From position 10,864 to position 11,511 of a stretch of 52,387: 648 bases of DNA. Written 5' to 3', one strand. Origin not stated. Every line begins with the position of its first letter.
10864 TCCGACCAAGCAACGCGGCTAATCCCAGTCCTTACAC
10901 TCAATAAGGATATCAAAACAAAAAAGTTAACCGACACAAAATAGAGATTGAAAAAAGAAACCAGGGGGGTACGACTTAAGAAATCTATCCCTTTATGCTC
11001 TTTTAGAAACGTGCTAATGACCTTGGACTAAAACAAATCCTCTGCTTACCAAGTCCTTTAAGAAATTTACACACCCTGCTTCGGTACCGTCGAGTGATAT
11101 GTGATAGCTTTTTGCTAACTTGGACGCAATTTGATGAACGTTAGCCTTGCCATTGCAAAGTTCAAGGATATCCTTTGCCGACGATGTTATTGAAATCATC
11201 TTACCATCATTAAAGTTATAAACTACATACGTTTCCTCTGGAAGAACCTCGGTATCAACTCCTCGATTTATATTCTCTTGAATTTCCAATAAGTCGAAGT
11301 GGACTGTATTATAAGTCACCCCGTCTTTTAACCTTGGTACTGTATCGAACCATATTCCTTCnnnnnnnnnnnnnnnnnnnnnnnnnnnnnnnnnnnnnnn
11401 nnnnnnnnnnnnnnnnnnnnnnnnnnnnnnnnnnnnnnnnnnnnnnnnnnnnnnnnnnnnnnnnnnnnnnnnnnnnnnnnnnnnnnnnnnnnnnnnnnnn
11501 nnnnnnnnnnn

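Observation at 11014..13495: Peptide - hairpin - B12-type radical SAM with fused PqqD/RRE domain: candidate undescribed RiPP pathway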

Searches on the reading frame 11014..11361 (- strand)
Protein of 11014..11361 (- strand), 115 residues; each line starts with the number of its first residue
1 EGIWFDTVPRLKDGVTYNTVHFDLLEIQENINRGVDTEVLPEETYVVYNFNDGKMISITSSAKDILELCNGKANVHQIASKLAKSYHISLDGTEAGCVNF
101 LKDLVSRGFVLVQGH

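Call 69: predict_structure(alignment_id=A4)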
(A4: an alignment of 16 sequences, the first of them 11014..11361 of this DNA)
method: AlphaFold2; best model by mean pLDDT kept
length: 115 residues; sequences in the alignment: 16
mean_pLDDT: 92.4   pTM: 0.80
mean pLDDT of the five models: 92.4, 92.1, 90.7, 90.6, 89.7
residues with pLDDT >= 90: 89; 70-90: 23; 50-70: 3; < 50: 0
segments of 3 or more residues with pLDDT < 50: none
pLDDT, mean of each block of 10 residues (from residue 1): 85 95 86 89 93 93 96 97 96 95 96 83
secondary structure, 60 per line:
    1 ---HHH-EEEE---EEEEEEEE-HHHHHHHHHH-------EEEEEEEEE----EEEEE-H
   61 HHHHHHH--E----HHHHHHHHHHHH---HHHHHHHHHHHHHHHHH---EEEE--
elements in order: E8-11 E15-22 H24-33 E41-49 E54-58 H60-67 H75-86 H90-106 E110-113

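Call 74: fold_search(model_id=the predicted structure, library=pdb)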
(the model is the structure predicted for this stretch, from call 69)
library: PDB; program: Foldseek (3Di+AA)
matches with E <= 10: 246; with E <= 0.001: 1
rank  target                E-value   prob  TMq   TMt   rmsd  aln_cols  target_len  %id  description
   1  5sxy_MODEL_1_A        7.4e-04  1.00  0.61  0.73   3.5       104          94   23  The solution NMR structure for the PqqD truncation of Methylobacterium extorquens PqqCD representing a functio (released 2017-05-24)
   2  5v1u_B                1.9e-03  1.00  0.59  0.76   3.7       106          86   14  TbiB1 in Complex with the TbiA(beta) Leader Peptide (released 2018-09-05)
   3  6jx3_B                2.1e-03  1.00  0.60  0.79   3.0       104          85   13  Lasso peptide synthetase B1 complexed with the leader peptide (released 2019-06-26)
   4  5v1v_A                3.8e-03  1.00  0.61  0.78   3.5       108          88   14  TbiB1 in Complex with the TbiA(alpha) Leader Peptide (released 2018-09-05)
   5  8hi7_A                3.8e-03  1.00  0.71  0.33   5.1       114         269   13  Crystal structure of a holoenzyme TglHI with two Fe irons for Pseudomonas syringae Peptidyl (S) 2-mercaptoglycine bios (released 2023-08-23)
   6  8hci_A                4.0e-03  1.00  0.71  0.33   5.3       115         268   13  Crystal structure of a holoenzyme Fe-free TglHI for Pseudomonas syringae Peptidyl (S) 2-mercaptoglycine biosynthesis (released 2023-08-23)
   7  8hkr_B                4.3e-03  1.00  0.64  0.20   5.6       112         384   15  Crystal Structure of Histone H3 Lysine 79 (H3K79) Methyltransferase Rv2067c from Mycobacterium tuberculosis (released 2023-10-18)
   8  8hkr_A                4.8e-03  1.00  0.63  0.20   5.6       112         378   15  Crystal Structure of Histone H3 Lysine 79 (H3K79) Methyltransferase Rv2067c from Mycobacterium tuberculosis (released 2023-10-18)
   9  5v1u_D                6.6e-03  1.00  0.56  0.75   5.7       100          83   16  TbiB1 in Complex with the TbiA(beta) Leader Peptide (released 2018-09-05)
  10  5v1u_A                8.5e-03  1.00  0.59  0.78   3.7       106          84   14  TbiB1 in Complex with the TbiA(beta) Leader Peptide (released 2018-09-05)
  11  5v1u_C                8.5e-03  1.00  0.57  0.74   5.6       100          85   16  TbiB1 in Complex with the TbiA(beta) Leader Peptide (released 2018-09-05)
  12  7vzq_A                9.6e-03  1.00  0.62  0.12   4.4       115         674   14  The structure of GdmN V24Y/G157A/R158A/G188R mutant in complex with carbamoyl adenylate intermediate (released 2022-11-16)
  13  7vzu_A                1.8e-02  1.00  0.62  0.12   4.3       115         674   13  The structure of GdmN Y82F mutant (released 2022-11-16)
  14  7vx0_A                1.9e-02  1.00  0.63  0.13   3.8       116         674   12  The structure of GdmN complex with ATP (released 2022-11-16)
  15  9s2t                  2.4e-02  1.00  0.58  0.12   4.9       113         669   17  Carbamoyl transferase NovN involved in Novobiocin biosynthesis (released 2025-07-30)
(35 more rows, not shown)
